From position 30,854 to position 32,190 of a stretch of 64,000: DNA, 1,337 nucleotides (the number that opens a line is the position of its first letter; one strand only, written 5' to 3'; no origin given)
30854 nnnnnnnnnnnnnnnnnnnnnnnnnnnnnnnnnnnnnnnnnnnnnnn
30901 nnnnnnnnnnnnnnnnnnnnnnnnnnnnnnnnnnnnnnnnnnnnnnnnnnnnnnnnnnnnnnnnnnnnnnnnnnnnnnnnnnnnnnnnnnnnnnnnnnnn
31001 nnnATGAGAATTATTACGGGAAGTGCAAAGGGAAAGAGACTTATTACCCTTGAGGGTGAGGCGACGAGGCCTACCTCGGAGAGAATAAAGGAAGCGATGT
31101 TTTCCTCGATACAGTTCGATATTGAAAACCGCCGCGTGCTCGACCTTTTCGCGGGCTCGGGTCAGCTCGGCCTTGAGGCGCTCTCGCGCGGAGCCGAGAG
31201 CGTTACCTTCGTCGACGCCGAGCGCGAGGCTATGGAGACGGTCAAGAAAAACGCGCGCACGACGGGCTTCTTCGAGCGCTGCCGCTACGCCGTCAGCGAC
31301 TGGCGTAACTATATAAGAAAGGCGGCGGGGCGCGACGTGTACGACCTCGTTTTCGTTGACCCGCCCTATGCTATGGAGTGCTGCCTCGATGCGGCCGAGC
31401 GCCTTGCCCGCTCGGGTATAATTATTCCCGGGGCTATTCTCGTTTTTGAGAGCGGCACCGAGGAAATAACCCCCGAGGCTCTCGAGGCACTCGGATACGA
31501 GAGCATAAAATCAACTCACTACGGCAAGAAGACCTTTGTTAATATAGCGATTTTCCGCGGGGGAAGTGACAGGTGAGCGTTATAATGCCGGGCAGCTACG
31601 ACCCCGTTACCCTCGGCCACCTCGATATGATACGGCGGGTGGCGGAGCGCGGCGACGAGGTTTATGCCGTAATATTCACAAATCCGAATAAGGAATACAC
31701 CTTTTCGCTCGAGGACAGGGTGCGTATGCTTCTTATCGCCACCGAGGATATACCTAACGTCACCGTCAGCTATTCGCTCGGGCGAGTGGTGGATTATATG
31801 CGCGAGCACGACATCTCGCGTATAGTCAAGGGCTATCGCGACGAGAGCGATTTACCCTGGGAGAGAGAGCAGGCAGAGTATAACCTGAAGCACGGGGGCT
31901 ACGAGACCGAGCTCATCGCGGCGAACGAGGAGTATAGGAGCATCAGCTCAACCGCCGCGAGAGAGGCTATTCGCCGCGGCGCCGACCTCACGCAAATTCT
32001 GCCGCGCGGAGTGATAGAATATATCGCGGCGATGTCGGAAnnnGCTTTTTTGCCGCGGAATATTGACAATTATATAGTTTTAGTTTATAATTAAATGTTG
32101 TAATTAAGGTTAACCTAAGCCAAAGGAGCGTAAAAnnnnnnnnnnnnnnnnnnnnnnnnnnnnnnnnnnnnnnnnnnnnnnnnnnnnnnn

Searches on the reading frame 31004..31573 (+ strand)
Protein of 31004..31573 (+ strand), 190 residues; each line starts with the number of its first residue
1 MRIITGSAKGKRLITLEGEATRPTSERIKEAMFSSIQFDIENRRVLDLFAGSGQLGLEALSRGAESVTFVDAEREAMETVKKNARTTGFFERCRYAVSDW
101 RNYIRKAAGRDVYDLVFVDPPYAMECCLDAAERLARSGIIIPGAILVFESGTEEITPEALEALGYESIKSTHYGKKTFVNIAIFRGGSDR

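Call 11: search_protein_families(library=pfam, proteins=[window:31004-31573:+], max_evalue=0.01)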
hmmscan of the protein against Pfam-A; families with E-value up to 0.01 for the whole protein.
window:31004-31573:+ (190 aa): 12 families
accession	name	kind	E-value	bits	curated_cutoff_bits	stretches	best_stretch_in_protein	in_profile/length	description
PF03602.21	Cons_hypoth95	-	1.2e-48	165.7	24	1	1-178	1-178/182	Conserved hypothetical protein 95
PF05175.20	MTS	-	7.2e-08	32.7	23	1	36-125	27-111/170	Methyltransferase small domain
PF09445.16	Methyltransf_15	-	4.1e-07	30.1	22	1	43-122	2-81/165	RNA cap guanine-N2 methyltransferase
PF13847.12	Methyltransf_31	-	5.2e-07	29.9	27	1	42-139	4-105/145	Methyltransferase domain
PF13649.12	Methyltransf_25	-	5.5e-06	27.4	27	1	45-118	1-70/97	Methyltransferase domain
PF10672.15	Methyltrans_SAM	-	6.6e-05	22.7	27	1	37-122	119-205/286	S-adenosylmethionine-dependent methyltransferase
PF02086.21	MethyltransfD12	-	0.00017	21.9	22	0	30-94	6-74/253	D12 class N6 adenine-specific DNA methyltransferase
PF10294.15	Methyltransf_16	-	0.00037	20.7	21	1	38-118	43-126/174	Lysine methyltransferase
PF02475.24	TRM5-TYW2_MTfase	-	0.00044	20.7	28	1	41-141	36-133/164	TRM5/TYW2 methyltransferase domain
PF06325.19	PrmA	-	0.00079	19.4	22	1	41-91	161-211/296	Ribosomal protein L11 methyltransferase (PrmA)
PF01555.25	N6_N4_Mtase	-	0.0013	19.2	26.7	0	41-82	181-221/221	DNA methylase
PF13578.12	Methyltransf_24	-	0.0084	17.4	26.3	0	58-141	16-101/105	Methyltransferase domain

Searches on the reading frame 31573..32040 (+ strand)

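Call 11: search_protein_families(library=pfam, proteins=[window:31573-32040:+], max_evalue=0.01)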
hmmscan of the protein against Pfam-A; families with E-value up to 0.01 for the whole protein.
window:31573-32040:+ (156 aa): 2 families
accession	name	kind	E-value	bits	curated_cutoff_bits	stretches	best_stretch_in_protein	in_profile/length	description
PF01467.32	CTP_transf_like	-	2.9e-17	63.6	21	1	4-131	1-132/133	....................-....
PF08218.17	Citrate_ly_lig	-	5e-06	26.7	20.9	1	9-66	8-63/182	Citrate lyase ligase C-terminal domain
